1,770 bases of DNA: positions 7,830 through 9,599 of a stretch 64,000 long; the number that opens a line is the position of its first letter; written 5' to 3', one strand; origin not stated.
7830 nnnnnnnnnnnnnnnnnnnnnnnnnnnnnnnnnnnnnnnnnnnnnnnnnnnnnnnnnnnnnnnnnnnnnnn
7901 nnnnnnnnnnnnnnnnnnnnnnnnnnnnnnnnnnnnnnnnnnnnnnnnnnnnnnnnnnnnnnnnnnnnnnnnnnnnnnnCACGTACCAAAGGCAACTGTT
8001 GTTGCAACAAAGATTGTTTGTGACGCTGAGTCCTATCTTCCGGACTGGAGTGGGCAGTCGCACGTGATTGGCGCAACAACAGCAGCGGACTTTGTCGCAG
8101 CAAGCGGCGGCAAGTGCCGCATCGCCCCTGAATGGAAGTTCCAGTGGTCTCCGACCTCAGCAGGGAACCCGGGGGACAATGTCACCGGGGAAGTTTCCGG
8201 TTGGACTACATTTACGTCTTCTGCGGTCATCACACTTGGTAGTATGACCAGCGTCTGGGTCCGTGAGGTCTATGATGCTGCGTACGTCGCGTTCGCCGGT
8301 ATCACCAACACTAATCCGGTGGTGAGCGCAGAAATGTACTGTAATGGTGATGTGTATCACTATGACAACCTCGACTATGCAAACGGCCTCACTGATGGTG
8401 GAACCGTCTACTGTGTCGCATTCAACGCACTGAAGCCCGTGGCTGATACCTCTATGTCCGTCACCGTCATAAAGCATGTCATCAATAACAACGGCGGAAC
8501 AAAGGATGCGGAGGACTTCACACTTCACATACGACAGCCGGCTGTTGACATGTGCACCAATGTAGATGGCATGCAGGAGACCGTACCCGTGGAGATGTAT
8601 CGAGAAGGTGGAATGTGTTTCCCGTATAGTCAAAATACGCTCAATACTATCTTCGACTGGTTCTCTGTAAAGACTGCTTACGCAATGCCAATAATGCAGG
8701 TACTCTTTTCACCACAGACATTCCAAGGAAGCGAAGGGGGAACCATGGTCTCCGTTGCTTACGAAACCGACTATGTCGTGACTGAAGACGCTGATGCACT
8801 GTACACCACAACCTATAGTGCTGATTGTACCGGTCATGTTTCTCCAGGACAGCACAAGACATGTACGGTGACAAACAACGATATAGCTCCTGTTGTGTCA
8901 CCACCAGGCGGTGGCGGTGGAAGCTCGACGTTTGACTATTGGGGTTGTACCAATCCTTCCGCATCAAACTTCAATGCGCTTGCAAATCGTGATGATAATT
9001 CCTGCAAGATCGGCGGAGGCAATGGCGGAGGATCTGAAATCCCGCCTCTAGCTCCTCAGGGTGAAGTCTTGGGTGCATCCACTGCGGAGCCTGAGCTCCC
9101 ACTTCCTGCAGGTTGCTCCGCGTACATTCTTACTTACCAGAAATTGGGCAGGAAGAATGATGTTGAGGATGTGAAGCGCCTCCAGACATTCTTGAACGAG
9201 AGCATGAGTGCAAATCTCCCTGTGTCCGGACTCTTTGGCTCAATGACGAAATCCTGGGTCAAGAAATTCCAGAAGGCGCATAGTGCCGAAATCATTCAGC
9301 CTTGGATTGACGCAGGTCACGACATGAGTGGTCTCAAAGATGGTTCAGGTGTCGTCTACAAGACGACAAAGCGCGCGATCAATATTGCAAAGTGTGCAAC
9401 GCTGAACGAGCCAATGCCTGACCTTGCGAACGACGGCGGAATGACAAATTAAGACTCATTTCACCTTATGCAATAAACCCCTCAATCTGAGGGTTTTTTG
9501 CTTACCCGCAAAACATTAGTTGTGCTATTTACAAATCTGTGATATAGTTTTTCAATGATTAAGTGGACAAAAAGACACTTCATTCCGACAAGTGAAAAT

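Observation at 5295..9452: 1385-aa multi-module surface protein: CARDB/DUF11-like domain, 4 InlB-B-type repeats, beta-sandwich region, C-terminal peptidoglycan-binding-like domain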

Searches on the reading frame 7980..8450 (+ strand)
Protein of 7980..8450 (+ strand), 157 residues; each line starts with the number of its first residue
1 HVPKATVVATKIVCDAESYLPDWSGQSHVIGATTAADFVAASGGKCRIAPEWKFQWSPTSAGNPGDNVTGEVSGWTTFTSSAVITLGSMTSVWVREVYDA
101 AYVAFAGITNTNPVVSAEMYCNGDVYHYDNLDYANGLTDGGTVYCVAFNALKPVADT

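Call 16: search_protein_families(library=pfam, proteins=[window:7980-8450:+], max_evalue=10)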
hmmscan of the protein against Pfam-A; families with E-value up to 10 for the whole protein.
seq(157 aa): 0 families

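Call 17: search_protein_families(library=ncbifam, proteins=[window:7980-8450:+], max_evalue=10)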
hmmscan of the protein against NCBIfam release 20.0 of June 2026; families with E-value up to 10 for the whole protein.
seq(157 aa): 0 families

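Call 24: search_solved_structures(query=A2, max_evalue=10)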
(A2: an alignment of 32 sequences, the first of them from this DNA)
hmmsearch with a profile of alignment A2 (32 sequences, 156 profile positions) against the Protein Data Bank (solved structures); distinct sequences matched with E-value up to 10: 5.
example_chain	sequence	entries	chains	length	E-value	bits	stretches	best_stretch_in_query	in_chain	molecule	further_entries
9uv4_A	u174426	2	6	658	4.8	10.3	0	71-110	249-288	MHV 68 glycoprotein B | Murid herpesvirus 68 glycoprotein B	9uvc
8h3s_A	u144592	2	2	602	7.2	9.7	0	127-153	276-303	Enteropeptidase non-catalytic heavy chain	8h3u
8ziy_A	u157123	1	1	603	9.1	9.3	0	127-153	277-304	Enteropeptidase non-catalytic heavy chain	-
8zi4_A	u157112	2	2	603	9.1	9.3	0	127-153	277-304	Enteropeptidase non-catalytic heavy chain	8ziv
8zj4_A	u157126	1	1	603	9.1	9.3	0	127-153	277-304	Enteropeptidase non-catalytic heavy chain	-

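Call 25: search_protein_families(library=pfam, alignment_id=A2, max_evalue=1)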
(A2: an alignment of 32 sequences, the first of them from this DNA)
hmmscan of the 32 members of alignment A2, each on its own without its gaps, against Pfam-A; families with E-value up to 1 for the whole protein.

A. member 1, seq(157 aa): 0 families

B. families by the number of members that match (of 32 scanned): 6 families
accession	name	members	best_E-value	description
PF06280.18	fn3_5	2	0.093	Fn3-like domain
PF09160.16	FimH_man-bind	1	0.013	FimH, mannose binding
PF08436.17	DXP_redisom_C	1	0.11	1-deoxy-D-xylulose 5-phosphate reductoisomerase C-terminal domain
PF24266.1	HTH_HVO_0163_N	1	0.14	HVO_0163, N-terminal HTH domain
PF19081.6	Ig_7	1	0.19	Ig-like domain CHU_C associated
PF19204.5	DUF5876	1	0.25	Family of unknown function (DUF5876)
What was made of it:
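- Tried and rejected: X2 had no match in Pfam by member scan, in the PDB by profile, or in NCBIfam (calls 17, 24, 25).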

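Call 33: predict_structure(alignment_id=A2)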
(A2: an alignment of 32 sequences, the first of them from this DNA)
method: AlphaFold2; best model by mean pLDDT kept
length: 157 residues; sequences in the alignment: 32
mean_pLDDT: 88.4   pTM: 0.85
mean pLDDT of the five models: 88.4, 87.7, 87.1, 86.3, 85.7
residues with pLDDT >= 90: 104; 70-90: 34; 50-70: 18; < 50: 1
segments of 3 or more residues with pLDDT < 50: none
pLDDT, mean of each block of 10 residues (from residue 1): 96 92 83 96 97 96 88 96 96 94 75 66 72 94 95 74
secondary structure, 60 per line:
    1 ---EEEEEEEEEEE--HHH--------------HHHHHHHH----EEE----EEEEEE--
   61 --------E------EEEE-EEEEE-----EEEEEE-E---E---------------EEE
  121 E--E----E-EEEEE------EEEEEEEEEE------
elements in order: E4-14 H34-41 E46-48 E53-58 E76-79 E81-85 E91-96 E118-121 E131-135 E142-151
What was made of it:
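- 7983..8450 (+): X2: ~155-aa beta-sandwich domain with no database model (aa 897-1052); four invariant Cys; invariant K906, N1044, E991 and E1013. AF2 pLDDT 88 (call 33).
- On Isopeptide-bonded CnaA/CnaB-type pilin domain: In the model the Lys and Asn lie in the first and last strands (call 33).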

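Call 37: fold_search(model_id=the predicted structure, library=pdb)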
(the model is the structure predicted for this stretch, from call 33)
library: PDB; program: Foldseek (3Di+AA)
matches with E <= 10: 245; with E <= 0.001: 0
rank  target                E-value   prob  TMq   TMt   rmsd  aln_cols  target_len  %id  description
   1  2l4o_MODEL_1_A        6.2e-03  0.85  0.38  0.35  10.0       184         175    9  Solution structure of the Streptococcus pneumoniae RrgB pilus backbone D1 domain (released 2011-03-02)
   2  5u6f                  7.0e-03  0.94  0.37  0.23   8.8       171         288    8  Bacterial adhesin from Mobiluncus mulieris containing intramolecular disulfide, isopeptide, and ester bond cross-links ( (released 2018-06-13)
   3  2xid_A                4.0e-02  0.72  0.34  0.15   8.1       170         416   10  Pilus-presented adhesin, Spy0125 (Cpa), P212121 form (DLS) (released 2010-08-04)
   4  6bbt_B                5.1e-02  0.54  0.33  0.22   9.7       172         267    8  Structure of the major pilin protein (T-13) from Streptococcus pyogenes serotype GAS131465 (released 2018-10-24)
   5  3irp                  5.4e-02  0.80  0.38  0.17   7.9       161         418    9  Crystal structure of functional region of UafA from Staphylococcus saprophyticus at 1.50 angstrom resolution (released 2010-09-08)
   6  6bbw_A                6.8e-02  0.41  0.32  0.21  10.3       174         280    9  Structure of the major pilin protein (T3.2) from Streptococcus pyogenes serotype GAS13637 (released 2018-10-24)
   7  4s3l_A                6.8e-02  0.21  0.28  0.16  12.1       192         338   10  Crystal Structure of major pilin protein PitB from type II pilus of Streptococcus pneumoniae (released 2015-07-29)
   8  7vcr_A                1.2e-01  0.38  0.30  0.13   8.7       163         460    9  Crystal Structure of PitA fragment from pilus islet-2 of Streptococcus oralis (released 2022-06-01)
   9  7f7y_A                1.9e-01  0.12  0.26  0.15  12.2       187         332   10  Crystal Structure of protein PitB from pilus islet-2 of Streptococcus pneumoniae (released 2022-06-01)
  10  8sgj_A                2.0e-01  0.04  0.14  0.05  15.2       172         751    9  Cryo-EM structure of human NCX1 in apo inactivated state (released 2023-10-11)
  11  6n0a_B                2.5e-01  0.23  0.34  0.22   8.9       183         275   11  Structure of the major pilin protein (T-18.1) from Streptococcus pyogenes serotype MGAS8232 (released 2019-04-17)
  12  7w7i_B                2.5e-01  0.14  0.27  0.15  12.0       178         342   13  Crystal Structure of shaft pilin PitB from pilus islet-2 of Streptococcus oralis (released 2022-06-01)
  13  3e9t_A                2.7e-01  0.04  0.12  0.15  13.7       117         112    9  Crystal structure of Apo-form Calx CBD1 domain (released 2009-09-01)
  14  7w7i_D                3.0e-01  0.21  0.33  0.18  10.7       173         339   13  Crystal Structure of shaft pilin PitB from pilus islet-2 of Streptococcus oralis (released 2022-06-01)
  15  3gld_A                3.0e-01  0.14  0.29  0.17  12.2       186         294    8  Crystal Structure of the Major Pilin from Streptococcus pyogenes E117A mutant (released 2009-06-02)
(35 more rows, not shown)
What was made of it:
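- X2's best, though weak, fold matches are Gram-positive pilin and adhesin domains (call 37).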

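Call 83: fold_search(model_id=the predicted structure, library=viral)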
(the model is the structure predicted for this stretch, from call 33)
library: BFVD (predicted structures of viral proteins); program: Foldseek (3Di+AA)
matches with E <= 10: 207; with E <= 0.001: 0
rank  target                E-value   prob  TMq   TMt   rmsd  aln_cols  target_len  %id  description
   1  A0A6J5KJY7            1.1e-02  0.57  0.28  0.25  11.9       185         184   11  Uncharacterized protein [uncultured Caudovirales phage]
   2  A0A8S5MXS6            2.2e-02  0.98  0.38  0.12   5.6       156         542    9  Tail collar fiber protein [Myoviridae sp. ctRRy11]
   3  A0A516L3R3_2          6.0e-02  0.18  0.27  0.08  12.9       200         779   12  (no name in the UniProt tables at hand)
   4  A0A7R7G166            7.2e-02  0.84  0.43  0.26   6.8       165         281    7  (no name in the UniProt tables at hand)
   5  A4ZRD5                1.3e-01  0.35  0.27  0.09   7.6       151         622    9  Structural protein [Synechococcus phage Syn5]
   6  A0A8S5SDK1            1.6e-01  0.18  0.24  0.11   8.8       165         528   10  Uncharacterized protein [Siphoviridae sp. ctnpt50]
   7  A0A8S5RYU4            2.0e-01  0.18  0.29  0.33   9.8       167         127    8  Uncharacterized protein [Myoviridae sp. ctNQV2]
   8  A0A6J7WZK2            2.4e-01  0.12  0.25  0.26  10.1       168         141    8  Uncharacterized protein (Fragment) [uncultured Caudovirales phage]
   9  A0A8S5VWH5            2.7e-01  0.28  0.30  0.06   7.0       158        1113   12  (no name in the UniProt tables at hand)
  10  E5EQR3                3.2e-01  0.07  0.17  0.13  15.1       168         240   11  (no name in the UniProt tables at hand)
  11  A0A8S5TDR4            3.6e-01  0.75  0.41  0.06   4.4       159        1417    8  Tail fiber protein [Myoviridae sp. ctK5o5]
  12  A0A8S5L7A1            3.6e-01  0.35  0.32  0.06   6.1       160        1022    8  Structural protein [CrAss-like virus sp. ctt4r3]
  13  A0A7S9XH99            3.6e-01  0.13  0.29  0.14  11.5       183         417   10  Uncharacterized protein [Virus NIOZ-UU157]
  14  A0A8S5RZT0            4.1e-01  0.15  0.29  0.17  10.0       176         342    9  Binding domain, N-terminal [Myoviridae sp. ctNQV2]
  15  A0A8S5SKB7            4.3e-01  0.08  0.24  0.10  20.9       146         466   14  Uncharacterized protein [Siphoviridae sp. ctrCN24]
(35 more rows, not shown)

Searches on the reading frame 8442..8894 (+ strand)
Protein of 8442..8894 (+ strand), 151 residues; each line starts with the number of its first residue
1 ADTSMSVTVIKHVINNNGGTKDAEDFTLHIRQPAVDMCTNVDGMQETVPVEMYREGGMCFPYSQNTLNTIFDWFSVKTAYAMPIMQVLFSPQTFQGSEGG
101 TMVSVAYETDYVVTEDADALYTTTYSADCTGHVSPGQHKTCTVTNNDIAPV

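Call 16: search_protein_families(library=pfam, proteins=[window:8442-8894:+], max_evalue=10)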
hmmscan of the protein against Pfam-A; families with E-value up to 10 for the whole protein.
seq(151 aa): 4 families
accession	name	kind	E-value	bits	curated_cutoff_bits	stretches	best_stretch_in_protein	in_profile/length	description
PF19403.5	SpaA_2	-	0.0004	21.3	25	1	2-34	1-34/96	Prealbumin-like fold domain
PF24547.1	DUF7601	-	0.002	19.1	27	1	101-146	67-115/116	Domain of unknown function (DUF7601)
PF23829.1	DUF7199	-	0.085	13.6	27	1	123-145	45-67/98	Family of unknown function (DUF7199)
PF24514.1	SpaA_4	-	0.19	13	27.3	1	98-140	38-79/107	Prealbumin-like fold domain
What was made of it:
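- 8451..8894 (+): X3: SpaA/prealbumin-like domain split by a ~65-aa Cys-containing insertion (aa 1053-1200). SpaA_2 E 4e-4 at the start and DUF7601 E 2e-3 at the end, both below cut-off (call 16).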

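Call 17: search_protein_families(library=ncbifam, proteins=[window:8442-8894:+], max_evalue=10)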
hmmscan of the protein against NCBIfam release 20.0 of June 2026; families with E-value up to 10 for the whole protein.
seq(151 aa): 1 family
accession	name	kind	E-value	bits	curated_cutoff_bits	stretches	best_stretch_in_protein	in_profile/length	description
NF033510.3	Ca_tandemer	repeat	0.035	14.5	50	1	91-148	32-91/96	Ca2+-stabilized repeat-containing adhesin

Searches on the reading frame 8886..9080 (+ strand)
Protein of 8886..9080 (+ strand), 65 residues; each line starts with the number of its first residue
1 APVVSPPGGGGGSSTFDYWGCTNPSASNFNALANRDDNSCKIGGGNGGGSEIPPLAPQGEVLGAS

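Call 16: search_protein_families(library=pfam, proteins=[window:8886-9080:+], max_evalue=10)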
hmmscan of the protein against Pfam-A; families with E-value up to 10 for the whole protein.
seq(65 aa): 0 families

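Call 17: search_protein_families(library=ncbifam, proteins=[window:8886-9080:+], max_evalue=10)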
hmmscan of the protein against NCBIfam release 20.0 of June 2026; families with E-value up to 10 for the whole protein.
seq(65 aa): 0 families
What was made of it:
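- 8895..9080 (+): Gly-rich linkers flanking a ~30-aa Cys-bounded mini-module (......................). No Pfam or NCBIfam match (calls 16 and 17).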

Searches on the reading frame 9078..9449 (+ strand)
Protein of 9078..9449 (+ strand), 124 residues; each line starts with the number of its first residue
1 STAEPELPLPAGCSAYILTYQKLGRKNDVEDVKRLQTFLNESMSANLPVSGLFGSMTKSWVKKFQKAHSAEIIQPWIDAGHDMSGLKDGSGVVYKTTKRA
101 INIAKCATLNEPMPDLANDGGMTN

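Call 16: search_protein_families(library=pfam, proteins=[window:9078-9449:+], max_evalue=10)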
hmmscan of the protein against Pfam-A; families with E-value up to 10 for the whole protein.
seq(124 aa): 1 family
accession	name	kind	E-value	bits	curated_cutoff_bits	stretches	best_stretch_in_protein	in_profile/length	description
PF01471.23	PG_binding_1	-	2.7e-06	27.9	23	1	30-68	3-41/57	Putative peptidoglycan binding domain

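Call 17: search_protein_families(library=ncbifam, proteins=[window:9078-9449:+], max_evalue=10)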
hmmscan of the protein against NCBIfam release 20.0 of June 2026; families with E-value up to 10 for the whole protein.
seq(124 aa): 1 family
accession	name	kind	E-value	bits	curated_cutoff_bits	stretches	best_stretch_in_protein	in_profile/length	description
TIGR02869.1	spore_SleB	equivalog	0.14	12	236.5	1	26-69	10-53/201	spore cortex-lytic enzyme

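Call 46: search_solved_structures(query=A6, max_evalue=1, show_alignments=2)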
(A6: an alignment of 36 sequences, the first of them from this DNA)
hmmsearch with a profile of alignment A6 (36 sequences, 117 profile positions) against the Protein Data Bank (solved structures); distinct sequences matched with E-value up to 1: 14.
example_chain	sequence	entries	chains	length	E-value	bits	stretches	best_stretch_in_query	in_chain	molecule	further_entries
7rum_A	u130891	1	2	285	2.8e-06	30.3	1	13-65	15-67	Endolysin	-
4xxt_A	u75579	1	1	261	0.00034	23.6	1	29-68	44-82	Fusion of predicted Zn-dependent amidase/peptidase (Cell wall hydrolase/DD-carboxypeptidas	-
1lbu_A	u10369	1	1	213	0.00058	22.8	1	29-67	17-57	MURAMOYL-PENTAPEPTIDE CARBOXYPEPTIDASE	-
5tv7_A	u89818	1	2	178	0.0012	21.7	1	13-74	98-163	Putative peptidoglycan-binding/hydrolysing protein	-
3bkh_A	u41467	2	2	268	0.0084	19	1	23-67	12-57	lytic transglycosylase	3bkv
9xps_S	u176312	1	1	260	0.013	18.4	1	28-67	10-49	Endolysin gp144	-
6tci_A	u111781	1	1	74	0.055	16.4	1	28-66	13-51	Spore cortex-lytic enzyme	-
4lpq_A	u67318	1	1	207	0.17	14.8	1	30-82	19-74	ErfK/YbiS/YcfS/YnhG family protein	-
5nm7_G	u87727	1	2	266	0.19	14.7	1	29-67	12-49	Peptidoglycan-binding domain 1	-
4nso_A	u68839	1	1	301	0.35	13.8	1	28-68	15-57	Effector protein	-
1lm7_A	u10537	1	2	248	0.35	13.8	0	37-71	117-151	subdomain of Desmoplakin Carboxy-Terminal domain (DPCT)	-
6z1p_Bf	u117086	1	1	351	0.45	13.5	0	25-69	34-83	30S ribosomal protein S5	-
4fet_B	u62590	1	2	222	0.6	13.1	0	28-66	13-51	Spore cortex-lytic enzyme prepeptide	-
9h68_A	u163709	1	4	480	0.66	12.9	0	30-64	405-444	Spore cortex-lytic enzyme pre-pro-form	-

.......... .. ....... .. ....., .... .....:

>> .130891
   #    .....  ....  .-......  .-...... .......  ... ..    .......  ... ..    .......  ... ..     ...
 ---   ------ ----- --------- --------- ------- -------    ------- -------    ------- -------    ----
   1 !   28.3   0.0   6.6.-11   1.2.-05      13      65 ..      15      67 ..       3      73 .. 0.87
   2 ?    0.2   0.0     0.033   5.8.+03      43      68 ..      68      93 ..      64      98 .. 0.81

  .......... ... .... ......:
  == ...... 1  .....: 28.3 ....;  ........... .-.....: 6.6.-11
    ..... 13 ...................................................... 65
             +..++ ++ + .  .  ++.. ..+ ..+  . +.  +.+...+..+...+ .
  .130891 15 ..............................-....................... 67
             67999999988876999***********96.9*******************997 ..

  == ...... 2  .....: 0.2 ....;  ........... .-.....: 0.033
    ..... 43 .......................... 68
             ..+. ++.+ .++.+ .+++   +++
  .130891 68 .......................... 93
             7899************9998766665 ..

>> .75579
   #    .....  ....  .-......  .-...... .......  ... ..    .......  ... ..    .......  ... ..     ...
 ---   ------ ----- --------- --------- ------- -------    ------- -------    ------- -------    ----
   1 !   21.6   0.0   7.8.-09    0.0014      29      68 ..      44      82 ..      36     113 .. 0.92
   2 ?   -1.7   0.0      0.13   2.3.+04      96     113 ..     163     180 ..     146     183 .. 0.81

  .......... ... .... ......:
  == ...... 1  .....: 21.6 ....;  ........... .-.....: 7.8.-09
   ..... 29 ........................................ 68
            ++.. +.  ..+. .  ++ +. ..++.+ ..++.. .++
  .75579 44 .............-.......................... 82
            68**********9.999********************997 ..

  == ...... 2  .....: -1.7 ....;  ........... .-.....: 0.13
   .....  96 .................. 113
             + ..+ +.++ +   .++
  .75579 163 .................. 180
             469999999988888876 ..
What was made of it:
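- The profile hits the PG-binding domains of endolysins and carboxypeptidases in the PDB (7rum 2.8e-6, 4xxt, 1lbu, 3bkh; call 46). PG_binding_1 is typical of wall hydrolases (call 46).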

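Call 47: search_protein_families(library=pfam, alignment_id=A6, max_evalue=0.01)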
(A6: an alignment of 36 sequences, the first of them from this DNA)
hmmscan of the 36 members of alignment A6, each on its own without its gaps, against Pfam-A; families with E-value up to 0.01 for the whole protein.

A. member 1, seq(124 aa): 1 family
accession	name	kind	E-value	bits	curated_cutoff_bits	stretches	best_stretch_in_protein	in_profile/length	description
PF01471.23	PG_binding_1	-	2.7e-06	27.9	23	1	30-68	3-41/57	Putative peptidoglycan binding domain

B. families by the number of members that match (of 36 scanned): 2 families
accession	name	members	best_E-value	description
PF01471.23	PG_binding_1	36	7.5e-10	Putative peptidoglycan binding domain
PF09374.15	PG_binding_3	1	0.0022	Predicted Peptidoglycan domain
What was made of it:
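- On PG_binding_1 (PF01471): 36 of 36 relatives match, best E 7.5e-10 (call 47).
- All 36 of 36 family members match (call 47).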

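Call 76: predict_structure(alignment_id=A6)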
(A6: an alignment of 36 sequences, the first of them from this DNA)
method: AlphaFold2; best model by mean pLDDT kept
length: 124 residues; sequences in the alignment: 36
mean_pLDDT: 85.4   pTM: 0.77
mean pLDDT of the five models: 85.4, 84.4, 83.4, 83.1, 83.1
residues with pLDDT >= 90: 72; 70-90: 33; 50-70: 14; < 50: 5
segments of 3 or more residues with pLDDT < 50: none
pLDDT, mean of each block of 10 residues (from residue 1): 52 82 92 97 95 95 94 90 77 93 87 84 51
secondary structure, 60 per line:
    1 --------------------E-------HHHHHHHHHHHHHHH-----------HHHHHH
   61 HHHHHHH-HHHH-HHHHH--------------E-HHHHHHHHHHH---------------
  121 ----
elements in order: H29-43 H55-67 H69-72 H74-78 H95-105
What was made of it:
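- On PG_binding_1 (PF01471): AF2 pLDDT 85, with helices at module residues 29-43, 55-78 and 95-105 (call 76).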

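Call 78: fold_search(model_id=the predicted structure, library=pdb)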
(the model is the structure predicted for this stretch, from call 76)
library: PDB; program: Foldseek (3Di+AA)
matches with E <= 10: 11; with E <= 0.001: 0
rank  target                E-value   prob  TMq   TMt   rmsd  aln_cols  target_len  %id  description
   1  5tv7_A                4.8e-01  0.99  0.51  0.41   2.4        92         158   20  2.05 Angstrom Resolution Crystal Structure of Peptidoglycan-Binding Protein from Clostridioides difficile in Complex w (released 2016-12-14)
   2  6tci                  5.7e-01  0.98  0.48  0.78   3.5        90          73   21  The crystal structure of SleB N-terminal domain (released 2020-11-18)
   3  5nm7_G                6.8e-01  0.98  0.49  0.24   2.7        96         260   20  Crystal structure of Burkholderia AP3 phage endolysin (released 2018-02-14)
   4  5nm7_A                6.8e-01  0.97  0.47  0.24   2.9        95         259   21  Crystal structure of Burkholderia AP3 phage endolysin (released 2018-02-14)
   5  4c2c_A                1.1e+00  0.93  0.50  0.15   3.2        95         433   21  Crystal structure of the protease CtpB in an active state (released 2013-12-04)
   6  4c2g_A                2.3e+00  0.80  0.49  0.15   3.2        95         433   21  Crystal structure of CtpB(S309A) in complex with a peptide having a Val-Pro-Ala C-terminus (released 2013-12-04)
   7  4c2h_A                2.3e+00  0.75  0.50  0.16   3.1       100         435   21  Crystal structure of the CtpB(V118Y) mutant (released 2013-12-04)
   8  4g54                  2.6e+00  0.75  0.47  0.28   2.7        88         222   14  Crystal structure of a periplasmic domain of the EpsAB fusion protein of the Vibrio vulnificus type II secretion system (released 2013-01-30)
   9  4c2e_A                2.7e+00  0.77  0.50  0.15   2.5        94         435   21  Crystal structure of the protease CtpB(S309A) present in a resting state (released 2013-12-04)
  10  7qvd                  5.0e+00  0.25  0.35  0.13   3.4        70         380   17  X-ray structure of the lytic transglycosylase SltB2 from Pseudomonas aeruginosa (released 2023-08-16)
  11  7aj9_B                5.9e+00  0.18  0.40  0.12   4.7        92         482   17  The X-ray Structure of L,D-transpeptidase LdtA from Vibrio cholerae (released 2021-10-06)
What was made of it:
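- On PG_binding_1 (PF01471): Foldseek: 5tv7 TM 0.51, rmsd 2.4; 6tci TMt 0.78; probability 0.97-0.99, although E is about 0.5 (call 78).
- The AF2 model (pLDDT 85) superposes on 5tv7, 6tci and 5nm7 with probability 0.97-0.99 and TM about 0.5 (calls 76 and 78).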
